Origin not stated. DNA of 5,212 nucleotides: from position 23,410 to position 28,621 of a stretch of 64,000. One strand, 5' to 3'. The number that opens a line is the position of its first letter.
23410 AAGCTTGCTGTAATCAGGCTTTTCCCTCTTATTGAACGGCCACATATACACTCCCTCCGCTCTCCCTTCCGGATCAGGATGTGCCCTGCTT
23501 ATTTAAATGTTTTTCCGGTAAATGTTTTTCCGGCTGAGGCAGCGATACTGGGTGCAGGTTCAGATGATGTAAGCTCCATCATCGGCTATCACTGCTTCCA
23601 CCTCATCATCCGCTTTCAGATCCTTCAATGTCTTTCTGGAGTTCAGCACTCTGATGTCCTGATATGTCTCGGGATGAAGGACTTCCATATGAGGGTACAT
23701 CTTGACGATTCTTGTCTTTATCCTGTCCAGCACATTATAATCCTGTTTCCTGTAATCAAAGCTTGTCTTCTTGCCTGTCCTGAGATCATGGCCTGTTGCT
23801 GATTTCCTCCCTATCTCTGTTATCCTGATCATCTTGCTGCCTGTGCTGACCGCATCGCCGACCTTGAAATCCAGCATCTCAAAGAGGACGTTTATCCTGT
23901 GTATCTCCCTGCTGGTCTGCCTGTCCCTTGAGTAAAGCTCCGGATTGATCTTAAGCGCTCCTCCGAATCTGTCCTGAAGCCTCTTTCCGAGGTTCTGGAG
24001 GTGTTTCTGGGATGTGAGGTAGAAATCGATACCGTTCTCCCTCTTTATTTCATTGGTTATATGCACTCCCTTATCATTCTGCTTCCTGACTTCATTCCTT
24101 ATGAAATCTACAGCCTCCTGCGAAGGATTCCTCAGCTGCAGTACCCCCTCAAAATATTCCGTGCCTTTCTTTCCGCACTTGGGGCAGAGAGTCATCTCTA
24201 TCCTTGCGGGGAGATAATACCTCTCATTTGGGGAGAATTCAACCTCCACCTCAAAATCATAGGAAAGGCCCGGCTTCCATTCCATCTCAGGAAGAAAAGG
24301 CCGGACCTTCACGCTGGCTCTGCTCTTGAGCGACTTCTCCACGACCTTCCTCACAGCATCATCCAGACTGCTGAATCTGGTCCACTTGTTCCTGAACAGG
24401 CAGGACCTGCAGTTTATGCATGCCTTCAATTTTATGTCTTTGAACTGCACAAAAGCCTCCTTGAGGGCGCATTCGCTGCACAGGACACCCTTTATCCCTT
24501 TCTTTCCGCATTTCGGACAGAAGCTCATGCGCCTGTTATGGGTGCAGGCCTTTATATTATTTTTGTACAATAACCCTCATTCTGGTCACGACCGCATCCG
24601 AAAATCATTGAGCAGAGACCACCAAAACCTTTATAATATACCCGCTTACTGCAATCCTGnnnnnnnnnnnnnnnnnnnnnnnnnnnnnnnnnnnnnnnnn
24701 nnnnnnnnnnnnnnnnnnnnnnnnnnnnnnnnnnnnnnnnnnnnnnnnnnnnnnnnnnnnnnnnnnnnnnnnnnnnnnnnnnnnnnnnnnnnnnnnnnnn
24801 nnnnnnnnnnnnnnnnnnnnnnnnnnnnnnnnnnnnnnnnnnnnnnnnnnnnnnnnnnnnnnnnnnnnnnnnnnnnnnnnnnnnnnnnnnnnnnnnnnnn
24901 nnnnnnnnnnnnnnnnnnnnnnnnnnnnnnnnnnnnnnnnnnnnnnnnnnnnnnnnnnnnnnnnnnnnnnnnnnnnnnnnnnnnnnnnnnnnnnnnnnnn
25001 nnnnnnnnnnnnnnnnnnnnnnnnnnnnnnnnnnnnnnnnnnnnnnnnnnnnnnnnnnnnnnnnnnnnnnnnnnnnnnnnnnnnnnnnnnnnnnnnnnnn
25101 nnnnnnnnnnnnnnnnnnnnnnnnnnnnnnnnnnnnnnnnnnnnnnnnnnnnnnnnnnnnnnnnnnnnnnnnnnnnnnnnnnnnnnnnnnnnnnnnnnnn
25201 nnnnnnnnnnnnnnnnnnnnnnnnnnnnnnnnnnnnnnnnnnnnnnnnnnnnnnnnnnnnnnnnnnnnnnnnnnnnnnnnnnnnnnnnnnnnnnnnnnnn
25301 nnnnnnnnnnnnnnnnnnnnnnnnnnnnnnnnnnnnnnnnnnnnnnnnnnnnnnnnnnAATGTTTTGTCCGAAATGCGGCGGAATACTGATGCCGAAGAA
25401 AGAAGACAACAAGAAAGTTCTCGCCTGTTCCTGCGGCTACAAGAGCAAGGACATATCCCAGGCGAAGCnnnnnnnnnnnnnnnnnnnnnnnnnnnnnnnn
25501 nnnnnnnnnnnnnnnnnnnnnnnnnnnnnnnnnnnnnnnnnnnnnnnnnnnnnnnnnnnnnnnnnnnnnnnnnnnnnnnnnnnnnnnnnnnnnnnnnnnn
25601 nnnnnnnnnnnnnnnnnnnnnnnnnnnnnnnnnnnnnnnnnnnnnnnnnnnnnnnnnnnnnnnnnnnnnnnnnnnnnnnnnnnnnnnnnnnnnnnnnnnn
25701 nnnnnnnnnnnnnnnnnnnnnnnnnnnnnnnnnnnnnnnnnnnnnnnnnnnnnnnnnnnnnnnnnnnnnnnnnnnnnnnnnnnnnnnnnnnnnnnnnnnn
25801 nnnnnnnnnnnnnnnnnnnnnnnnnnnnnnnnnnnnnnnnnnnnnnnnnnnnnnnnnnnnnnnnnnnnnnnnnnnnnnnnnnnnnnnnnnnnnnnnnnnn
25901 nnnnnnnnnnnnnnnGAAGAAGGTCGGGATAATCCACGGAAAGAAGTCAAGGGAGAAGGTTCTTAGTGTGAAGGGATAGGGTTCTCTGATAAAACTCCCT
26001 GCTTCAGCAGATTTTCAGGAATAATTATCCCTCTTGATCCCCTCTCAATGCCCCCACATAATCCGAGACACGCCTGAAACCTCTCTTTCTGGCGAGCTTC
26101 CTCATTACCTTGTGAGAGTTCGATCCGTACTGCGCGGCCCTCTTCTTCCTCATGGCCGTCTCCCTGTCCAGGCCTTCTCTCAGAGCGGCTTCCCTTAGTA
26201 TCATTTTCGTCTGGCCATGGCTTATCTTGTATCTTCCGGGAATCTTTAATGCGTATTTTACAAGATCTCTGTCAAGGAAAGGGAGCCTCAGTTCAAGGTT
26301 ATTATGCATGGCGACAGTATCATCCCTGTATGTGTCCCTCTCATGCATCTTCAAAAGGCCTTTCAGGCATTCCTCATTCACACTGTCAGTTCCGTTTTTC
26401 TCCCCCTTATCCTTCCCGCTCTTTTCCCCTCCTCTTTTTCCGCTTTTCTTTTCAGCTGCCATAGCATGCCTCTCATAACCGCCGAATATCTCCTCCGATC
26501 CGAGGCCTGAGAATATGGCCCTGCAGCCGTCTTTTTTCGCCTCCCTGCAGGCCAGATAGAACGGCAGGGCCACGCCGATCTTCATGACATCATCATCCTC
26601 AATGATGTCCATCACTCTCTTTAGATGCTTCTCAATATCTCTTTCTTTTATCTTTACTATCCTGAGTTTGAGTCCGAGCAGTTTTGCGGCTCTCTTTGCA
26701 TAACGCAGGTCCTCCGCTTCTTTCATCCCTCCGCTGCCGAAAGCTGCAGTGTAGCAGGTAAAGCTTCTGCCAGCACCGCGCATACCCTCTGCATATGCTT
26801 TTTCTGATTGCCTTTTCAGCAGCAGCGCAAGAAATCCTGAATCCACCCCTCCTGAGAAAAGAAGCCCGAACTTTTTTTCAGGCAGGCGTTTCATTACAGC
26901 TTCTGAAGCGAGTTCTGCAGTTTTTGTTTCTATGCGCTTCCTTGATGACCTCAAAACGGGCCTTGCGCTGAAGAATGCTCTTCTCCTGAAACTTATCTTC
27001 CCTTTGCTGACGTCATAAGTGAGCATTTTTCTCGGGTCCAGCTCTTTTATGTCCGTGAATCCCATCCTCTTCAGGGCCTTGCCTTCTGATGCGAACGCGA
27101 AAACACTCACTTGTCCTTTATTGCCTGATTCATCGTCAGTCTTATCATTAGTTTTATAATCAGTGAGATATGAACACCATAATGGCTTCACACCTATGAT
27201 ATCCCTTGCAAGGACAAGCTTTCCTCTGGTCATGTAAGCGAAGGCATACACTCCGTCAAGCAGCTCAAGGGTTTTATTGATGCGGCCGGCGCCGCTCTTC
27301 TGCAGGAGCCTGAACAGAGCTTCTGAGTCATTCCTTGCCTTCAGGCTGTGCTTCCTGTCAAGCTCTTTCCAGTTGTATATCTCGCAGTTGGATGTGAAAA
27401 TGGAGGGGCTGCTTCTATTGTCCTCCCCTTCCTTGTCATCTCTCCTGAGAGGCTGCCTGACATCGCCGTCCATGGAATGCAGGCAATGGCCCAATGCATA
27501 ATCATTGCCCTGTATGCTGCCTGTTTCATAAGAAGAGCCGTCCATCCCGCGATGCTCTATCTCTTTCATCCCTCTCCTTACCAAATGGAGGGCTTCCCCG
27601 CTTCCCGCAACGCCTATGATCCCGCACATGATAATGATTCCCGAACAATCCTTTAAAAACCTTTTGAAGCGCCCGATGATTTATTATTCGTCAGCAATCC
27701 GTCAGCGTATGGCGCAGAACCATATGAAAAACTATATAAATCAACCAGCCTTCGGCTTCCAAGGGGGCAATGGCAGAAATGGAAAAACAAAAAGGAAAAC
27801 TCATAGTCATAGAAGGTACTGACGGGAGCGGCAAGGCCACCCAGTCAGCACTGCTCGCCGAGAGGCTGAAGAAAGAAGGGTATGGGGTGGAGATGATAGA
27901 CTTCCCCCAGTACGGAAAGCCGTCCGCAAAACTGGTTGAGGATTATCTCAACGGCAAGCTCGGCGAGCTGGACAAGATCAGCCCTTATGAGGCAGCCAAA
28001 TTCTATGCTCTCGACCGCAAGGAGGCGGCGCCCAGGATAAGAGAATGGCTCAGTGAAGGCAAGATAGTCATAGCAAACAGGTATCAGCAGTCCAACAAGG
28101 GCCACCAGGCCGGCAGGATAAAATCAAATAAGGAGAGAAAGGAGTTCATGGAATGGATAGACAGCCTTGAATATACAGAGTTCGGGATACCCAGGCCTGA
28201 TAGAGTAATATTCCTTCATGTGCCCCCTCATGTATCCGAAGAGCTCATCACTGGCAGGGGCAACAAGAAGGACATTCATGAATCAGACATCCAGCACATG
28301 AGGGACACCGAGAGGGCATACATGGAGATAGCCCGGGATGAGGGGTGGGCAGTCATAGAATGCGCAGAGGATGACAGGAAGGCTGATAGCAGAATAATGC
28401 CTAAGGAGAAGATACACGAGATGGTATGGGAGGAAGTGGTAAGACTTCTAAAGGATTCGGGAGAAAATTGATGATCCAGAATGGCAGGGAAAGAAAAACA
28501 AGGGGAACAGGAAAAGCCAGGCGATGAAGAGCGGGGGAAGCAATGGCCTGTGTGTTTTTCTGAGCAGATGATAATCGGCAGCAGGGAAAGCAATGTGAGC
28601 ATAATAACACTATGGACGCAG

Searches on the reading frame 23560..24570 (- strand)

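Call 70: search_protein_families(library=pfam, proteins=[window:23560-24570:-])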
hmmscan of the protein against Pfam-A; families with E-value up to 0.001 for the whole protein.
window:23560-24570:- (336 aa): 1 family
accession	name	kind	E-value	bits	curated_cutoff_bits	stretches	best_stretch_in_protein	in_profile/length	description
PF04981.18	NMD3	-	4.9e-31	108.5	24.9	1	18-229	1-240/243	NMD3 family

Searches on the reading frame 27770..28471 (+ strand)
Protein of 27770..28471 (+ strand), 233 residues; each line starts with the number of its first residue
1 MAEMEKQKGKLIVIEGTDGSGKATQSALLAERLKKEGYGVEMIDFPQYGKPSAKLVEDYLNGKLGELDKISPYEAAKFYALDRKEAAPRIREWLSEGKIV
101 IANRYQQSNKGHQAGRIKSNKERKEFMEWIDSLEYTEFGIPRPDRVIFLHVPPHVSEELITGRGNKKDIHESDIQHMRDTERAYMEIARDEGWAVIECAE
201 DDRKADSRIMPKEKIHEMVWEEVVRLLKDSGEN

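Call 70: search_protein_families(library=pfam, proteins=[window:27770-28471:+])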
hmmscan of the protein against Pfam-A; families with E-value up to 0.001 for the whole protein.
window:27770-28471:+ (233 aa): 2 families
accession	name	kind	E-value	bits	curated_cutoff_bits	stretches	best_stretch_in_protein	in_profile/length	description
PF02223.23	Thymidylate_kin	-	9.2e-27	94.4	27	1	14-201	1-176/185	Thymidylate kinase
PF01712.25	dNK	-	0.00016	21.9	27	1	12-200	1-179/203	Deoxynucleoside kinase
